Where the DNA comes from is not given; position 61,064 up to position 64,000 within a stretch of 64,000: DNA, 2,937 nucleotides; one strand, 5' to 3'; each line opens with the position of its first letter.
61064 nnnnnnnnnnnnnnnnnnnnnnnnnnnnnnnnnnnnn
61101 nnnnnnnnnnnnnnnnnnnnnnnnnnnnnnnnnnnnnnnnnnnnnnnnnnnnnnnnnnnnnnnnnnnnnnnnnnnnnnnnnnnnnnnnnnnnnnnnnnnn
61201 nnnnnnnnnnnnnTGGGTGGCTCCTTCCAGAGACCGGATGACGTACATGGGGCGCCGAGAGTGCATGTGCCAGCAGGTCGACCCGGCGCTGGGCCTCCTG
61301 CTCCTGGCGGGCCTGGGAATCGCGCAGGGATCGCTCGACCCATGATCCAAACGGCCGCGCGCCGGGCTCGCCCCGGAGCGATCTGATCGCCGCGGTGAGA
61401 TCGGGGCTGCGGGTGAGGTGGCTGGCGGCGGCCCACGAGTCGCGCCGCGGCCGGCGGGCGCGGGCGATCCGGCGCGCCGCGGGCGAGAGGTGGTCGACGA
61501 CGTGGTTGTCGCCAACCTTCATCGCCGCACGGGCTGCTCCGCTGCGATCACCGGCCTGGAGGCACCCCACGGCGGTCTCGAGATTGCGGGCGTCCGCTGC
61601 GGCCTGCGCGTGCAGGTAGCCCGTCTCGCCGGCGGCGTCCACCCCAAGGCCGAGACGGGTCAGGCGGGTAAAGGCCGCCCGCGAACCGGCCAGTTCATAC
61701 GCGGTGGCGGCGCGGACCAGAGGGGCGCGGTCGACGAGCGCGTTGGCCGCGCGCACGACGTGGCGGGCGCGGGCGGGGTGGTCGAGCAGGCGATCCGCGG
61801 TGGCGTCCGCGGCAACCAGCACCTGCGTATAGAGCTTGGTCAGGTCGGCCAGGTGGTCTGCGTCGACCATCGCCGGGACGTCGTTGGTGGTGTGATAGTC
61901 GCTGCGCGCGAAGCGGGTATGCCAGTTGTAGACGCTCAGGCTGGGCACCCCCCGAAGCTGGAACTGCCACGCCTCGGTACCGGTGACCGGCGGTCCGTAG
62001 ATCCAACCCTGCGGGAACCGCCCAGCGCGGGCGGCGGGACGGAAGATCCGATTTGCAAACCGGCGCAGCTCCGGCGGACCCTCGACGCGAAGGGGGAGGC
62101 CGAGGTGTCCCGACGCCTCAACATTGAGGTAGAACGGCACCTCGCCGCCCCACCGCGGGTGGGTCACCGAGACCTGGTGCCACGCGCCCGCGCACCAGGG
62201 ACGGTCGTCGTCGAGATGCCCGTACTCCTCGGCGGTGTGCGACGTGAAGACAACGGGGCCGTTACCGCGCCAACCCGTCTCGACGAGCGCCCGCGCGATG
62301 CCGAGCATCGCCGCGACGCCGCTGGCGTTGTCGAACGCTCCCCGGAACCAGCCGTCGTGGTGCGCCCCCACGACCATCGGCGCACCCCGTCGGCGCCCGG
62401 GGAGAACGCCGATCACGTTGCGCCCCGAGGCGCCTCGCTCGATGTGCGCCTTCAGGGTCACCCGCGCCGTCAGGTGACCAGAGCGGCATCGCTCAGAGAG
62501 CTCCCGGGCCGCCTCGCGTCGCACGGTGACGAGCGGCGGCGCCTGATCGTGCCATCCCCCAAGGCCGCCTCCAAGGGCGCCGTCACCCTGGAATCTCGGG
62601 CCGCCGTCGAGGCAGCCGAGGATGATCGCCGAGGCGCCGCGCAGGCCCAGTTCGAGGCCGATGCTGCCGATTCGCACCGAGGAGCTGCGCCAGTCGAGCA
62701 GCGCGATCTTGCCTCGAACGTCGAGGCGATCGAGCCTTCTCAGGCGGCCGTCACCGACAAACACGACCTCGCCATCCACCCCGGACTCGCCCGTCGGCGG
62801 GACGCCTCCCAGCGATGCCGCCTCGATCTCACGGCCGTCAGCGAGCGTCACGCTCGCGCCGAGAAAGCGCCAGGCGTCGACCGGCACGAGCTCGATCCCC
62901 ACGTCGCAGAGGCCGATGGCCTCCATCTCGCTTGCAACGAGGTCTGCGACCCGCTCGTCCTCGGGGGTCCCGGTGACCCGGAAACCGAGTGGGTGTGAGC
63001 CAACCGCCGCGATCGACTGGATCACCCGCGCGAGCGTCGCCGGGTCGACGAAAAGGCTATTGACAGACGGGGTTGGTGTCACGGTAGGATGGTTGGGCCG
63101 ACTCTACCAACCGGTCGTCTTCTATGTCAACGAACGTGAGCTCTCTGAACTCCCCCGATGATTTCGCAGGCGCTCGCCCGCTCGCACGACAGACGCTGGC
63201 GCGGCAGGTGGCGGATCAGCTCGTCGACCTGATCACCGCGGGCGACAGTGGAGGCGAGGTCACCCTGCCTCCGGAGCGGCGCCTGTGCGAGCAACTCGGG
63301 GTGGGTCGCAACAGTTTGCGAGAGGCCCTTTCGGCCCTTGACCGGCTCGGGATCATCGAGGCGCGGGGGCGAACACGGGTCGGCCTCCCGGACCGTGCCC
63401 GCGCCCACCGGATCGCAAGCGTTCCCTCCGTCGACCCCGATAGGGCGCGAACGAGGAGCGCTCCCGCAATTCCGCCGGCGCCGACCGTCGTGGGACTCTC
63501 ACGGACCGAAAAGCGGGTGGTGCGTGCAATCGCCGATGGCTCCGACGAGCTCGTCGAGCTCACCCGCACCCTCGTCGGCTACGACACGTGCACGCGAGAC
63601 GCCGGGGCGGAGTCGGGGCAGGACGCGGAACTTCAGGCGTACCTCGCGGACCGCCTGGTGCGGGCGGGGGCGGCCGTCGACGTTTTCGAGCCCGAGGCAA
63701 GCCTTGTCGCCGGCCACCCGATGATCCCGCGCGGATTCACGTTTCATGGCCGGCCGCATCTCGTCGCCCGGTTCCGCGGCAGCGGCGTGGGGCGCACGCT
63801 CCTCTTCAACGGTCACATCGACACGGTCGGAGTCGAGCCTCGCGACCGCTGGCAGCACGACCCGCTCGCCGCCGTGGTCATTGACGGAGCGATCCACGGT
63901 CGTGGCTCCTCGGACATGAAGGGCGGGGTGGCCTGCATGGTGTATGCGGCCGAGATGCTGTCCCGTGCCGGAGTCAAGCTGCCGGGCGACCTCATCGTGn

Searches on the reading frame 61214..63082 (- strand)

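Call 25: search_protein_families(library=pfam, proteins=[window:61214-63082:-], max_evalue=0.001)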
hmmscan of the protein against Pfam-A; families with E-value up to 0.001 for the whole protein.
window:61214-63082:- (623 aa): 2 families
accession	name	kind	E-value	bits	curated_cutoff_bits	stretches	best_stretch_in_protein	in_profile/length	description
PF04389.22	Peptidase_M28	-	1.2e-19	71.3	21.3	1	222-418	1-189/193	Peptidase family M28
PF01546.33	Peptidase_M20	-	0.0002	21.8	24.6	1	247-299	31-82/206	Peptidase family M20/M25/M40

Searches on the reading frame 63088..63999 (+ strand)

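Call 25: search_protein_families(library=pfam, proteins=[window:63088-63999:+], max_evalue=0.001)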
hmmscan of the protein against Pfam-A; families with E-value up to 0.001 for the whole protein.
window:63088-63999:+ (304 aa): 3 families
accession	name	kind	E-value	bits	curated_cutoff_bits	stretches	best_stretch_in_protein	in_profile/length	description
PF01546.33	Peptidase_M20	-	2.1e-14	54.4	24.6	1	239-303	1-62/206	Peptidase family M20/M25/M40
PF00392.27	GntR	-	6.2e-13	48.6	27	1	37-96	1-60/64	Bacterial regulatory proteins, gntR family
PF13545.12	HTH_Crp_2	-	1.5e-05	25.3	27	1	41-105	3-66/70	Crp-like helix-turn-helix domain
